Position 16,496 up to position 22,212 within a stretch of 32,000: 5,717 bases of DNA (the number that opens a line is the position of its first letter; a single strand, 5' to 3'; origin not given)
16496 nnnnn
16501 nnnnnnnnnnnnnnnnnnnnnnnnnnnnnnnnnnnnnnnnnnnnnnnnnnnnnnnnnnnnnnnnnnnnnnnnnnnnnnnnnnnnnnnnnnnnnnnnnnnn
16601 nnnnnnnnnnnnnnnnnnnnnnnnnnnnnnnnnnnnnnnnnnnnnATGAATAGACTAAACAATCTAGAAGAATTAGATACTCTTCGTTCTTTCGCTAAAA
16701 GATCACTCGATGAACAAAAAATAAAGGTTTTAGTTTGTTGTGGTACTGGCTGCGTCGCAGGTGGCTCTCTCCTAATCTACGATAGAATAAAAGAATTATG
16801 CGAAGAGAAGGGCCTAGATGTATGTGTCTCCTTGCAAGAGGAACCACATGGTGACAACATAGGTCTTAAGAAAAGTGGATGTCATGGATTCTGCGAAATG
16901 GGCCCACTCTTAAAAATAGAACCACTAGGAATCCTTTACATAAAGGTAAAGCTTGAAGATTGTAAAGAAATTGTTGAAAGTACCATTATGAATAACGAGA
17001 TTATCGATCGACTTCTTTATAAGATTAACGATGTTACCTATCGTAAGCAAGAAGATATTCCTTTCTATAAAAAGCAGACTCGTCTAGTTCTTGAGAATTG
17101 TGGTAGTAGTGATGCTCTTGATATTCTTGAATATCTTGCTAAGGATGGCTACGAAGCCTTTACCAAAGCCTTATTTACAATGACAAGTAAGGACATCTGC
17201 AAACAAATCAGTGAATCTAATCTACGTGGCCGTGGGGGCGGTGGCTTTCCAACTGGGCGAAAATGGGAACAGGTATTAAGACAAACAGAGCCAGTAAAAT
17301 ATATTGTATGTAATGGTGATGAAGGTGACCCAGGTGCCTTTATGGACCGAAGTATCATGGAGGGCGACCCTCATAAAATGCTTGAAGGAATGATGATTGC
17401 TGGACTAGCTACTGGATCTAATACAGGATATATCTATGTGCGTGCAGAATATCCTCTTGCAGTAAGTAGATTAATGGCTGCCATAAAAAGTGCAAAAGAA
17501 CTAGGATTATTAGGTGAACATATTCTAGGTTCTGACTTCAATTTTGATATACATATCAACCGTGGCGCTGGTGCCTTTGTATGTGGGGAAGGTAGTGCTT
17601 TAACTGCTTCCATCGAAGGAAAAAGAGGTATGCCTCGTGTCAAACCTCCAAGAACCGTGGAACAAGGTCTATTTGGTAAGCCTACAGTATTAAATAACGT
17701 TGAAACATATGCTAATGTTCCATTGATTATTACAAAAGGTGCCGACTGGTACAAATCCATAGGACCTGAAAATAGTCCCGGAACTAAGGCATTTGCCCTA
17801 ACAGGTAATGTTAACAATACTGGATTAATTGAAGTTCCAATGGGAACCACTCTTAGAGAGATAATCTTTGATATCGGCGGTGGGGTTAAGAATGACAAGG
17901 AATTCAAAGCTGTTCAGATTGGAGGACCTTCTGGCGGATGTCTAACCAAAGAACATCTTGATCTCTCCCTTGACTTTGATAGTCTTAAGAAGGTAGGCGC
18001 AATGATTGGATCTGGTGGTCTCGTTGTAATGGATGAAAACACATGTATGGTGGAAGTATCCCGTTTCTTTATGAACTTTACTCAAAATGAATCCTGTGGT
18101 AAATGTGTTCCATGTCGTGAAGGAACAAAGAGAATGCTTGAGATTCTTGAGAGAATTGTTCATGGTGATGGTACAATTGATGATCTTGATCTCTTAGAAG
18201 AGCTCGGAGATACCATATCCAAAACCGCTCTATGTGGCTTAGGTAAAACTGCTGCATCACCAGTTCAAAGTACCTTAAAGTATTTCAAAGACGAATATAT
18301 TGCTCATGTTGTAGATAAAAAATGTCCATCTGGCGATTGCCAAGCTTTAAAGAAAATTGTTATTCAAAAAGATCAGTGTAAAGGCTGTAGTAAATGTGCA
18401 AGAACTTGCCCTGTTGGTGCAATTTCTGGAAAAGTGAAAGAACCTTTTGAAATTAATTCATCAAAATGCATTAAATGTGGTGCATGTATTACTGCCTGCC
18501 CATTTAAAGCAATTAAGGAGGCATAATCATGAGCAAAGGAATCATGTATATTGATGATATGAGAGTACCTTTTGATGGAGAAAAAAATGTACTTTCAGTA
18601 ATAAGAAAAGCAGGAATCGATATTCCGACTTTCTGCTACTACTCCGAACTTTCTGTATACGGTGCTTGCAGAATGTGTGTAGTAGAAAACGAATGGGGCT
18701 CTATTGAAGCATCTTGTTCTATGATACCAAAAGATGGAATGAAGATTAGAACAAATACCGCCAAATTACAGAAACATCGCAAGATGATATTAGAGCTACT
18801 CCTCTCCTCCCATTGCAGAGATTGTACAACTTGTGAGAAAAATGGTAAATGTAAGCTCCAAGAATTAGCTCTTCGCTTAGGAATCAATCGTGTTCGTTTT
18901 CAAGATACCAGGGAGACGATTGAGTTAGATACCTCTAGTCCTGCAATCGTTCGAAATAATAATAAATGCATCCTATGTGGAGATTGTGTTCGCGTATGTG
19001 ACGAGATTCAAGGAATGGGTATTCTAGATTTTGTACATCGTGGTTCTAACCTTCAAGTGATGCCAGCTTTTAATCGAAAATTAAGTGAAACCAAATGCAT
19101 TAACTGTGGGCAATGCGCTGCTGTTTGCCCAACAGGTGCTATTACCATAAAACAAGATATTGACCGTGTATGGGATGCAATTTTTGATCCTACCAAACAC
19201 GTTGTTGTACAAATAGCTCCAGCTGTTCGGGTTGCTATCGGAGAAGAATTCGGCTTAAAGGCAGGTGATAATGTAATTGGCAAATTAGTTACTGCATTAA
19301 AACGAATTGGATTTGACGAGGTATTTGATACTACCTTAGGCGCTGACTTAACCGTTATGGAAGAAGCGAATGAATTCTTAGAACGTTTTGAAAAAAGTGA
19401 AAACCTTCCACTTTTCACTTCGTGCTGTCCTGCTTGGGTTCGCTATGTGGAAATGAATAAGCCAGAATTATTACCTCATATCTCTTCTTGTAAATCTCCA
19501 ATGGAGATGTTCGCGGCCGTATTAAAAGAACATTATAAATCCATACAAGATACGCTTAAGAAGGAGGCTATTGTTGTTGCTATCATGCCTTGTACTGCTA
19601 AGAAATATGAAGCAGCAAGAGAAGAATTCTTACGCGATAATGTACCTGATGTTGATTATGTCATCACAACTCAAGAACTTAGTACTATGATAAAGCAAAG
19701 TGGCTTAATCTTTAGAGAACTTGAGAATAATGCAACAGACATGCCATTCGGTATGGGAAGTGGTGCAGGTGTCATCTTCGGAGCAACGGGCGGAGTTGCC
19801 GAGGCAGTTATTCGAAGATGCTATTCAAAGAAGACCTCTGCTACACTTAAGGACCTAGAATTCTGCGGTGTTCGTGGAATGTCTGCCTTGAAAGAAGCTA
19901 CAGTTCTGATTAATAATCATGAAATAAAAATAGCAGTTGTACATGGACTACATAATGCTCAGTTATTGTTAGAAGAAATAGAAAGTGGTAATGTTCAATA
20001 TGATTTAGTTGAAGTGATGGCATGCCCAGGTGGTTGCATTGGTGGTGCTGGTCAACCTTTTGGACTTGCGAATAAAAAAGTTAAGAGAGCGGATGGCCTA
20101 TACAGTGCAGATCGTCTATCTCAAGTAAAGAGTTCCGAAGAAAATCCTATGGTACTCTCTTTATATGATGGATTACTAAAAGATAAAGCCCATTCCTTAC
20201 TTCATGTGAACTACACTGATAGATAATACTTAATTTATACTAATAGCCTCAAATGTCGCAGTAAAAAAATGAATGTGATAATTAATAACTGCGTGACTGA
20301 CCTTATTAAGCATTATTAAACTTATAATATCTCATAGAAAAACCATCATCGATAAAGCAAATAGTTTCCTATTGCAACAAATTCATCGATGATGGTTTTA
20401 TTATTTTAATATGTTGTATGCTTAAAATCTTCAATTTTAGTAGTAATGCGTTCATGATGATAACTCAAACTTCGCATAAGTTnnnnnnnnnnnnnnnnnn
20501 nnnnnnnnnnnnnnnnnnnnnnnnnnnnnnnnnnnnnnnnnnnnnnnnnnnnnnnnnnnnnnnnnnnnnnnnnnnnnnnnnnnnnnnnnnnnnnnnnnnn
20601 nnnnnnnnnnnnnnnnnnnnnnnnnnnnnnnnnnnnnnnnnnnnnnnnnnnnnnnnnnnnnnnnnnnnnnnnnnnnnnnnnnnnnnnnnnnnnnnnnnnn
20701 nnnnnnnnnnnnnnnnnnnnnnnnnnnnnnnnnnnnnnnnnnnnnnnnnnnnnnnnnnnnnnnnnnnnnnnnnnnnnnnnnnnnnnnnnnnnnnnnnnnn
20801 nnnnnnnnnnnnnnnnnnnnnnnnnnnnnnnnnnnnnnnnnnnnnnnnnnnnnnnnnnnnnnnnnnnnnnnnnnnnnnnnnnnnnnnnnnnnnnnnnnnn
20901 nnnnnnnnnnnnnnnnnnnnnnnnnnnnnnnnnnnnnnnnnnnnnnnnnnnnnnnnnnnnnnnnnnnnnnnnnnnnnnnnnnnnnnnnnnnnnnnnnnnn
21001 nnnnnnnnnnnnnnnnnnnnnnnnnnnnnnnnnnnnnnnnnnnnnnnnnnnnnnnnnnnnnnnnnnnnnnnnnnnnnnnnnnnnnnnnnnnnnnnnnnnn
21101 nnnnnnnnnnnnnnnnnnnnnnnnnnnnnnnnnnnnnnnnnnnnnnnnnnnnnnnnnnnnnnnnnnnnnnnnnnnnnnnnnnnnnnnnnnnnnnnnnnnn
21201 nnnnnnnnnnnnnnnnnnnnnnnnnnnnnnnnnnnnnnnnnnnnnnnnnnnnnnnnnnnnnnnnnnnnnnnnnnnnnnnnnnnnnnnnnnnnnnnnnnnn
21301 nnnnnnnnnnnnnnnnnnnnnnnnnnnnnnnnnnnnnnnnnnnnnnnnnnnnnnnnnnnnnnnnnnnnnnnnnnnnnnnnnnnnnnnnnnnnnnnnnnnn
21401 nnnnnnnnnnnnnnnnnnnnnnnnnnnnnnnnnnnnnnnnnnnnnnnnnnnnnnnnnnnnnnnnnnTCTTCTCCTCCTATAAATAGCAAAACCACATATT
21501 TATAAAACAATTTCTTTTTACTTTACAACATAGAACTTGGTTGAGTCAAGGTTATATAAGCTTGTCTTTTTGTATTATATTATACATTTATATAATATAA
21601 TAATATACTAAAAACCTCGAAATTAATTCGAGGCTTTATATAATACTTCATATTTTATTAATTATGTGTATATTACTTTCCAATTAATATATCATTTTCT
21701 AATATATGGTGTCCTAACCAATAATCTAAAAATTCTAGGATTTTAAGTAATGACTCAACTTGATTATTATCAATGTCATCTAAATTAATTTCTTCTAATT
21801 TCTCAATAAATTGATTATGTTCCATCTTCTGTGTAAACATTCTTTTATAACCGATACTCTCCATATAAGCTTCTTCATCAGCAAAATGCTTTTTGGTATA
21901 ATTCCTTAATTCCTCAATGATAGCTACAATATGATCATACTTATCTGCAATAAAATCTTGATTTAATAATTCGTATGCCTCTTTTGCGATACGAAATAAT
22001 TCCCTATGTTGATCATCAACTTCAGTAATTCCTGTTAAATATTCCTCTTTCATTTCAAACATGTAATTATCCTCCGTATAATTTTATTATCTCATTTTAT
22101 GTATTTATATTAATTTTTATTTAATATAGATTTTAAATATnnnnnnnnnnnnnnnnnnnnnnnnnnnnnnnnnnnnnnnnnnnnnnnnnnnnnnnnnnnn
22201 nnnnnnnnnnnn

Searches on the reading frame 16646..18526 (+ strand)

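Call 6: search_protein_families(library=pfam, proteins=[window:16646-18526:+], max_evalue=0.001)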
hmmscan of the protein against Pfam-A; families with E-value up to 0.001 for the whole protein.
window:16646-18526:+ (626 aa): 13 families
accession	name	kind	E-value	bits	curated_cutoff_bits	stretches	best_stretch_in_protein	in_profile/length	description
PF01512.22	Complex1_51K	-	2.3e-45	154.6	31.2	1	188-359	1-149/150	Nuo51 FMN-binding domain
PF10589.14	NADH_4Fe-4S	-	1e-34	118.7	23.5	1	471-554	2-85/85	NADH-ubiquinone oxidoreductase-F iron-sulfur binding region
PF00037.32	Fer4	-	1.2e-13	50.7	21.1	2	602-624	2-24/24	4Fe-4S binding domain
PF12837.12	Fer4_6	-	5.2e-11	42.4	25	2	601-623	2-24/24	4Fe-4S binding domain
PF13237.11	Fer4_10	-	9e-10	38.8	25.5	1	570-619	1-53/53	4Fe-4S dicluster domain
PF12838.12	Fer4_7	-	2.6e-09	37.8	27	1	577-622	1-52/52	4Fe-4S dicluster domain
PF14697.11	Fer4_21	-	3.5e-08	33.9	35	1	572-623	2-57/59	4Fe-4S dicluster domain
PF13187.11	Fer4_9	-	7.7e-07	29.5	27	1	577-623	1-52/52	4Fe-4S dicluster domain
PF10531.15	SLBB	-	2.3e-06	27.8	27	1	384-430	3-52/55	SLBB domain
PF12797.12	Fer4_2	-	5.6e-06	26.4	24.5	1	601-620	3-22/22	4Fe-4S binding domain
PF22461.2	SLBB_2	-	1.1e-05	25.9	27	1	382-435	2-52/79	SLBB domain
PF13484.11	Fer4_16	-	1.7e-05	25.9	30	0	577-599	1-22/66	4Fe-4S double cluster binding domain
PF25160.1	LdpA_Fe-S-bd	-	4.1e-05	23.7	27.6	0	560-594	13-44/49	LdpA Fe-S cluster-binding domain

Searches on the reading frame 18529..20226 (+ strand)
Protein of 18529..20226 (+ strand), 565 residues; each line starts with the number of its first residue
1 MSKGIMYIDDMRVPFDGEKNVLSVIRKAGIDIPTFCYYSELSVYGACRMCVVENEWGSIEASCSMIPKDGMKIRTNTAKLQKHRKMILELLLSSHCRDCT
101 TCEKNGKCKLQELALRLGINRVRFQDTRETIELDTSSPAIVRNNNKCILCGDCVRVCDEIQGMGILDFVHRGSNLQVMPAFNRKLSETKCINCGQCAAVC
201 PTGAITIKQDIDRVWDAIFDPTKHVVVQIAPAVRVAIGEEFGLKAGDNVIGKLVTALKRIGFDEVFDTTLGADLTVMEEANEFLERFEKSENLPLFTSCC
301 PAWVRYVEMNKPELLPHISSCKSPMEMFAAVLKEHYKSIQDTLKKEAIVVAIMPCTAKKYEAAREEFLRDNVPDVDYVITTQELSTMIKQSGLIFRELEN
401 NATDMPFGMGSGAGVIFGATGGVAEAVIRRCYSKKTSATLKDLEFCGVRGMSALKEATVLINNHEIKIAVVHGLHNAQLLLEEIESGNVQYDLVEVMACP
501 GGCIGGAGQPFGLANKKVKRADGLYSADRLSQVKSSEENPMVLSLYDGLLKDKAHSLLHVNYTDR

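Call 6: search_protein_families(library=pfam, proteins=[window:18529-20226:+], max_evalue=0.001)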
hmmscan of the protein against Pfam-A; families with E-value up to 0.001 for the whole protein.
window:18529-20226:+ (565 aa): 17 families
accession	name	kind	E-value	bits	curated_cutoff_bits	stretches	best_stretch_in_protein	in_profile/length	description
PF02906.19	Fe_hyd_lg_C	-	3.1e-97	325.5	22.1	1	223-507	1-245/245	Iron only hydrogenase large subunit, C-terminal domain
PF10588.14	NADH-G_4Fe-4S_3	-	7.4e-18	64.2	27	1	84-123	1-40/40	NADH-ubiquinone oxidoreductase-G iron-sulfur binding region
PF02256.22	Fe_hyd_SSU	-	1.3e-12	48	24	1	517-565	4-56/56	Iron hydrogenase small subunit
PF13510.11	Fer2_4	-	1.9e-11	44.3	22.8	1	7-77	7-81/82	2Fe-2S iron-sulfur cluster binding domain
PF12838.12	Fer4_7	-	4.1e-11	43.6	27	2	146-204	1-52/52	4Fe-4S dicluster domain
PF00037.32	Fer4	-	1.3e-08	34.7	21.1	1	186-206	4-24/24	4Fe-4S binding domain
PF22117.2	Fer4_Nqo3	-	6.7e-08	33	27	1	138-206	2-67/67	NADH-quinone oxidoreductase subunit 3, ferredoxin-like domain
PF13237.11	Fer4_10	-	2.5e-07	31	25.5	2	140-201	2-53/53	4Fe-4S dicluster domain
PF12837.12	Fer4_6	-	2.9e-07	30.5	25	2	187-205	6-24/24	4Fe-4S binding domain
PF14697.11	Fer4_21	-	6.8e-06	26.6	35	1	143-206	4-58/59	4Fe-4S dicluster domain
PF13187.11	Fer4_9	-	9.2e-06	26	27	1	178-205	25-52/52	4Fe-4S dicluster domain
PF13484.11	Fer4_16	-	4.5e-05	24.6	30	1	189-211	1-24/66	4Fe-4S double cluster binding domain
PF25160.1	LdpA_Fe-S-bd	-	6.8e-05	23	27.6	1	185-207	23-45/49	LdpA Fe-S cluster-binding domain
PF13183.11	Fer4_8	-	0.00027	21.9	27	1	145-203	3-67/68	4Fe-4S dicluster domain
PF13534.11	Fer4_17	-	0.00062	20.7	22.2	1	146-203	1-59/61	4Fe-4S dicluster domain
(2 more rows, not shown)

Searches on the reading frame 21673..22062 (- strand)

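Call 6: search_protein_families(library=pfam, proteins=[window:21673-22062:-], max_evalue=0.001)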
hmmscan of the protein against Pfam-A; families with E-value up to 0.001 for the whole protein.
window:21673-22062:- (129 aa): 2 families
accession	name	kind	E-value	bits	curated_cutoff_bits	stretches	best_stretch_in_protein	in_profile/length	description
PF01814.28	Hemerythrin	-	6e-14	53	25.3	1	10-124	1-120/127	Hemerythrin HHE cation binding domain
PF10635.14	DisA-linker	-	0.00011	22.5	25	1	18-74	80-137/142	DisA bacterial checkpoint controller linker region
